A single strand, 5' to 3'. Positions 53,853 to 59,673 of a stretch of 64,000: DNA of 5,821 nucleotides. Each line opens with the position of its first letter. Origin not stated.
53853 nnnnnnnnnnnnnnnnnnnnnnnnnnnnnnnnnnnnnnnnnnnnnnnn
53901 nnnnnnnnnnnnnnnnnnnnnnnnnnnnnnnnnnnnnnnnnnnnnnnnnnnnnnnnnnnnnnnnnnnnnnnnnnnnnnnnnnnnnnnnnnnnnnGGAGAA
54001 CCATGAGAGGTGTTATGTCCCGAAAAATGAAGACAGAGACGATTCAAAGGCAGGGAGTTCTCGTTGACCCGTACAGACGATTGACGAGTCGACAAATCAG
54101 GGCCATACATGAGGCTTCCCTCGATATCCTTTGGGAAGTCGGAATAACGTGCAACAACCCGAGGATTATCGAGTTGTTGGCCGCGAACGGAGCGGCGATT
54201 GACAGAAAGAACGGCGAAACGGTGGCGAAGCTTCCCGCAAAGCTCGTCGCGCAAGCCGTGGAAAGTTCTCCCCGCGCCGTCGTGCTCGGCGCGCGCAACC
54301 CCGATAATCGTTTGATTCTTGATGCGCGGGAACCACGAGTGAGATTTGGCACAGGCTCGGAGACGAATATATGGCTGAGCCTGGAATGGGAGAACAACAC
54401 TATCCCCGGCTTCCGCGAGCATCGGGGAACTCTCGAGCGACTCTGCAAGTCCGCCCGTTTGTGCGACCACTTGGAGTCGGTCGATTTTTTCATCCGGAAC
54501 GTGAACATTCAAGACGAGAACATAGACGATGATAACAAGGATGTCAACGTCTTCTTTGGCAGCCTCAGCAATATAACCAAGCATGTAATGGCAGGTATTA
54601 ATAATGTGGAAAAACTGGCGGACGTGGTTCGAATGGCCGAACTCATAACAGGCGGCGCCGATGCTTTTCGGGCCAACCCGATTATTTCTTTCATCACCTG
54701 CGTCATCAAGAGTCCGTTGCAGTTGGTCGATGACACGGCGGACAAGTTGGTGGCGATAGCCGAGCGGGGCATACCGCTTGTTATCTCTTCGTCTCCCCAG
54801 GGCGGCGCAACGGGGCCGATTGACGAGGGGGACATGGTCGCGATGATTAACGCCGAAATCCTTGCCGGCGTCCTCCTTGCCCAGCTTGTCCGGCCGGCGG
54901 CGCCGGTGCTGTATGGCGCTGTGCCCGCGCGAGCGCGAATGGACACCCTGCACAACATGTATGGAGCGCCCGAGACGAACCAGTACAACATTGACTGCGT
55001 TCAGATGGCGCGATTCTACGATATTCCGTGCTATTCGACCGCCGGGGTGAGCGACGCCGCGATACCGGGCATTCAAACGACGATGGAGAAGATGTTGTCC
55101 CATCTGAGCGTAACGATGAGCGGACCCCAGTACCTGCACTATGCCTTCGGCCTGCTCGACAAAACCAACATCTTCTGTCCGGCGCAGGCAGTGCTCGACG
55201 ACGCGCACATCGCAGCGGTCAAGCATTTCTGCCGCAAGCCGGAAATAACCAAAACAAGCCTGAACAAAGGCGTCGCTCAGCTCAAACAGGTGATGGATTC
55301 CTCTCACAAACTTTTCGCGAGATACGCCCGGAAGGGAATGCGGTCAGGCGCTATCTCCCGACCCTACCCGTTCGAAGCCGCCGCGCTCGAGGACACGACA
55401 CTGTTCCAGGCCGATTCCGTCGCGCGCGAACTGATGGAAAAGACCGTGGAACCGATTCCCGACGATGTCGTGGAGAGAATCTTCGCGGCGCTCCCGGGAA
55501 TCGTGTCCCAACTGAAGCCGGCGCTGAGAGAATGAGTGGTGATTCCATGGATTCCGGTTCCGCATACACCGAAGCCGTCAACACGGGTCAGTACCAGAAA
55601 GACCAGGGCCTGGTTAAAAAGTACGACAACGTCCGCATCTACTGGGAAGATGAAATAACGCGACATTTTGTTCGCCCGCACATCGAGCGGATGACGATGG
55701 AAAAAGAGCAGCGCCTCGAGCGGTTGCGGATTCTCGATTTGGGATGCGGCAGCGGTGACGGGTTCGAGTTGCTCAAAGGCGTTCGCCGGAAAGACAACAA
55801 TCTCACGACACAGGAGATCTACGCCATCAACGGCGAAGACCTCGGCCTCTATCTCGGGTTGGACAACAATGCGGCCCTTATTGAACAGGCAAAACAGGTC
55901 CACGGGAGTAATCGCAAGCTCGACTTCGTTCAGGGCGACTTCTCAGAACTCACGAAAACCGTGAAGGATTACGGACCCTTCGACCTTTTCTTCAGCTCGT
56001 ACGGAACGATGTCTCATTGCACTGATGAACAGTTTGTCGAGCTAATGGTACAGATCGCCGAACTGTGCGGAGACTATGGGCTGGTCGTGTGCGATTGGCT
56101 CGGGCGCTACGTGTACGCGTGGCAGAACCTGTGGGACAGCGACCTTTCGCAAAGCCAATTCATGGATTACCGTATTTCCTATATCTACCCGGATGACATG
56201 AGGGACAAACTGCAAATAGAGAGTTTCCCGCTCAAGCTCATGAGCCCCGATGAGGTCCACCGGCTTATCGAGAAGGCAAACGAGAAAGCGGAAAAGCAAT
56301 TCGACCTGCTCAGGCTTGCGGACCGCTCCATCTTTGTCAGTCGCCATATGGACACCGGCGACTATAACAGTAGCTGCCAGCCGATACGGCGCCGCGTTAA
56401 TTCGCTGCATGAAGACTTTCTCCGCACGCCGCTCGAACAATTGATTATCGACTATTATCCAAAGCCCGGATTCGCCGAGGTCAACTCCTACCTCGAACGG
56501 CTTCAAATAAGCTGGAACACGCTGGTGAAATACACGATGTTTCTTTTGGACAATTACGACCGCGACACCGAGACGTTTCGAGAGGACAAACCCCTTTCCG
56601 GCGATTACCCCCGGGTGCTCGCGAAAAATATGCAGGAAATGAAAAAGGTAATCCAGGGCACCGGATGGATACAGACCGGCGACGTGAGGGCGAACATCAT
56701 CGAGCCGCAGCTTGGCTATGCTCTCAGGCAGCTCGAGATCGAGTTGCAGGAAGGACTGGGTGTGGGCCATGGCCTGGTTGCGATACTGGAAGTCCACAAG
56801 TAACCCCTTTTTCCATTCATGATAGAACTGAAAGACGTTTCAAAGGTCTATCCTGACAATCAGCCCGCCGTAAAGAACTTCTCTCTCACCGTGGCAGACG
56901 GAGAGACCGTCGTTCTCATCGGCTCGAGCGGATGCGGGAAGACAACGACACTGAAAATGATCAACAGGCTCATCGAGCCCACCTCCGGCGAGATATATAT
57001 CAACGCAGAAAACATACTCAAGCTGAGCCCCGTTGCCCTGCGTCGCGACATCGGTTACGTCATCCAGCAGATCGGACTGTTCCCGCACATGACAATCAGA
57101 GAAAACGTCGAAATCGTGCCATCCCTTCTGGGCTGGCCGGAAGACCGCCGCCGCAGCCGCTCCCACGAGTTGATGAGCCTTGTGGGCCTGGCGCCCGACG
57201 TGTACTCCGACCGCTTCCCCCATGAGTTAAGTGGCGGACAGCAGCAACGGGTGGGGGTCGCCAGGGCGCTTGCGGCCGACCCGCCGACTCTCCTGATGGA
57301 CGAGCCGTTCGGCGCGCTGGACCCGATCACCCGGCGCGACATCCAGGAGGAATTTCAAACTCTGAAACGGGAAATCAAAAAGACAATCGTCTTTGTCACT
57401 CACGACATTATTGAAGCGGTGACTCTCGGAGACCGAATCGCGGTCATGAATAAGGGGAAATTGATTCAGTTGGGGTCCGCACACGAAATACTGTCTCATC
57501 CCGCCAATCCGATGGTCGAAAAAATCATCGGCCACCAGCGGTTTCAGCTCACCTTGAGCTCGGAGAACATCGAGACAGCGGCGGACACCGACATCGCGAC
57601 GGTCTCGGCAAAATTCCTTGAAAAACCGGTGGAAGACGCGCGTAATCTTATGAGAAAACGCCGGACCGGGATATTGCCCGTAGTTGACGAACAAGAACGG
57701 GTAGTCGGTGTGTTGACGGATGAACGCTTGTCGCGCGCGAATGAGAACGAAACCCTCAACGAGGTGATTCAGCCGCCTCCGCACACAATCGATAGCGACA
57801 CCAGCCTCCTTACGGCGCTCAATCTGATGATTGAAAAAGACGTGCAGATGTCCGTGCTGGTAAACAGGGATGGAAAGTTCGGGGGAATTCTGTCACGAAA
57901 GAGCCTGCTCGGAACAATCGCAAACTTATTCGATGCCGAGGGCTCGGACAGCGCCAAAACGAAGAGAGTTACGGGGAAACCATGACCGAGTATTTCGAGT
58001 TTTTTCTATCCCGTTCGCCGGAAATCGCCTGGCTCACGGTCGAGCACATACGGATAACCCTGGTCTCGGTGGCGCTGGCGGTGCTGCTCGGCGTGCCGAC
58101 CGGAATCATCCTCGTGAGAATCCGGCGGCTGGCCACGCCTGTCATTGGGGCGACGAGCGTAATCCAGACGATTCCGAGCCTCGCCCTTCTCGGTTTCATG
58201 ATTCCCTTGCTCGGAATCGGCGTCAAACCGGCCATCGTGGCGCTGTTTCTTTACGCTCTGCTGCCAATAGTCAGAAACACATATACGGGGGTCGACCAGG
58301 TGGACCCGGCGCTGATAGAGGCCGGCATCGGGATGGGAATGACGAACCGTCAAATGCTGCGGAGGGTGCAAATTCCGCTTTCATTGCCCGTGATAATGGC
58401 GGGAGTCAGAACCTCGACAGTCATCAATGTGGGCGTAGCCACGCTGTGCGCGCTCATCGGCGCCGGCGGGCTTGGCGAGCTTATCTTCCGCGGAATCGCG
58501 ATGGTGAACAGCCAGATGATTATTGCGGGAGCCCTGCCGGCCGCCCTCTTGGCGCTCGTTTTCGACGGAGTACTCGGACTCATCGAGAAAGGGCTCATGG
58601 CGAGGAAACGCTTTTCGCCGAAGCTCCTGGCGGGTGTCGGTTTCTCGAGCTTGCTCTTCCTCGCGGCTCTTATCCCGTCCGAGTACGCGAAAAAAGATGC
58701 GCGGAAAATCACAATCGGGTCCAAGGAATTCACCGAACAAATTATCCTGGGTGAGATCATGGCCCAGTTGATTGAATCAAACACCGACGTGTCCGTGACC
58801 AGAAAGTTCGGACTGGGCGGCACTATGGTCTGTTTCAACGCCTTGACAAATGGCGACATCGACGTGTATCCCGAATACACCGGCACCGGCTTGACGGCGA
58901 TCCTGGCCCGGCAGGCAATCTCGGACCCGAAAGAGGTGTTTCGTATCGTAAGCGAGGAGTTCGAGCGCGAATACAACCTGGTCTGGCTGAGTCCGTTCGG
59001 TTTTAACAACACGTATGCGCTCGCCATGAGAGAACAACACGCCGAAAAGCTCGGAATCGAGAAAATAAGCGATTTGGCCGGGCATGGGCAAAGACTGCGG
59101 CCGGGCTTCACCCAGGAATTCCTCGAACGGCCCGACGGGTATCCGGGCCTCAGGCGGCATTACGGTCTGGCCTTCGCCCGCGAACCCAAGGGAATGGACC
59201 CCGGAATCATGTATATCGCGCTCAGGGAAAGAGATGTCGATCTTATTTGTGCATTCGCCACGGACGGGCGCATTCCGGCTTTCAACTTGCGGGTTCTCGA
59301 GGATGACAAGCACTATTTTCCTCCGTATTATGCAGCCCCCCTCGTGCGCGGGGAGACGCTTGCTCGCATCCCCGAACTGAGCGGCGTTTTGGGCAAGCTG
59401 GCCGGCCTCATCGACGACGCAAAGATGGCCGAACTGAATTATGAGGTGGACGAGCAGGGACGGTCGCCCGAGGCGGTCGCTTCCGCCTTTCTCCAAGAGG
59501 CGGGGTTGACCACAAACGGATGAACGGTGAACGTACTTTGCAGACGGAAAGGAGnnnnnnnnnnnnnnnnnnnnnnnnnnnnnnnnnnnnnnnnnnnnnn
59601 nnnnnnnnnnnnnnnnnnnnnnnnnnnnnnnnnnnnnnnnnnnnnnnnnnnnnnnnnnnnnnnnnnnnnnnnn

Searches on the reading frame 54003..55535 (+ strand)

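Call 38: search_protein_families(library=pfam, proteins=[window:54003-55535:+], max_evalue=0.0001)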
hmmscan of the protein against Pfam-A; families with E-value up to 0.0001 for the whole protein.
window:54003-55535:+ (510 aa): 1 family
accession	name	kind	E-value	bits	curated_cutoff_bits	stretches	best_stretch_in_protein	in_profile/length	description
PF06253.16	MTTB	-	2.3e-56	191.3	25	1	21-437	28-425/500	Trimethylamine methyltransferase (MTTB)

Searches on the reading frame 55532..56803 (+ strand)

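Call 38: search_protein_families(library=pfam, proteins=[window:55532-56803:+], max_evalue=0.0001)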
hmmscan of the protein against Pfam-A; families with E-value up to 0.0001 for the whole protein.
window:55532-56803:+ (423 aa): 2 families
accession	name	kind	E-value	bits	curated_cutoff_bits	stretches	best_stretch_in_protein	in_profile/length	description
PF13649.12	Methyltransf_25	-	3.8e-08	34.3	27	1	105-179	22-93/97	Methyltransferase domain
PF13847.12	Methyltransf_31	-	1.5e-07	31.7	27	1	65-170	5-92/145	Methyltransferase domain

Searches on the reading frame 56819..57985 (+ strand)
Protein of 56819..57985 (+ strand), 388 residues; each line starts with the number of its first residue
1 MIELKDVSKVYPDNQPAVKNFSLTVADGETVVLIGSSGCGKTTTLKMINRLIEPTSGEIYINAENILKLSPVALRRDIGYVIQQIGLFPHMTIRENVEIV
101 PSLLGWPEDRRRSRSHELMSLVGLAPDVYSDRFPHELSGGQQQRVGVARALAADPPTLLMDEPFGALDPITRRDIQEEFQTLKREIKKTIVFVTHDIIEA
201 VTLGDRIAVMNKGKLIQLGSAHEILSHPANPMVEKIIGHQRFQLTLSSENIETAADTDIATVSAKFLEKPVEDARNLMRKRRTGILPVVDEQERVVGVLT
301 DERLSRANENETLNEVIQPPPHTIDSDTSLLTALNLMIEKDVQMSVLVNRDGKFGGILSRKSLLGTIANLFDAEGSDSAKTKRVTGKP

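Call 38: search_protein_families(library=pfam, proteins=[window:56819-57985:+], max_evalue=0.0001)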
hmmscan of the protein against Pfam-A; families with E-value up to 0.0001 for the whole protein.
window:56819-57985:+ (388 aa): 3 families
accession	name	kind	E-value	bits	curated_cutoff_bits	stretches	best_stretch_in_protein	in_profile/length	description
PF00005.33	ABC_tran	-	2.7e-35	122.4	25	1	18-164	1-136/137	ABC transporter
PF00571.33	CBS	-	7.2e-18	65.1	24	2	269-307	16-54/57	CBS domain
PF13304.12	AAA_21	-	2.8e-05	24.8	27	0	134-196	235-299/304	AAA domain, putative AbiEii toxin, Type IV TA system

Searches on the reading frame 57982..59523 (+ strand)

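Call 38: search_protein_families(library=pfam, proteins=[window:57982-59523:+], max_evalue=0.0001)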
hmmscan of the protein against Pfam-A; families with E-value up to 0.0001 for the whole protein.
window:57982-59523:+ (513 aa): 2 families
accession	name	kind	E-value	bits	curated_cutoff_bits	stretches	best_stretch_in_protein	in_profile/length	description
PF04069.17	OpuAC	-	1.1e-69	235.4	21.2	1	242-506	2-257/257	Substrate binding domain of ABC-type glycine betaine transport system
PF00528.27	BPD_transp_1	-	2.2e-19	70.3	26.4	1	37-205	5-182/184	Binding-protein-dependent transport system inner membrane component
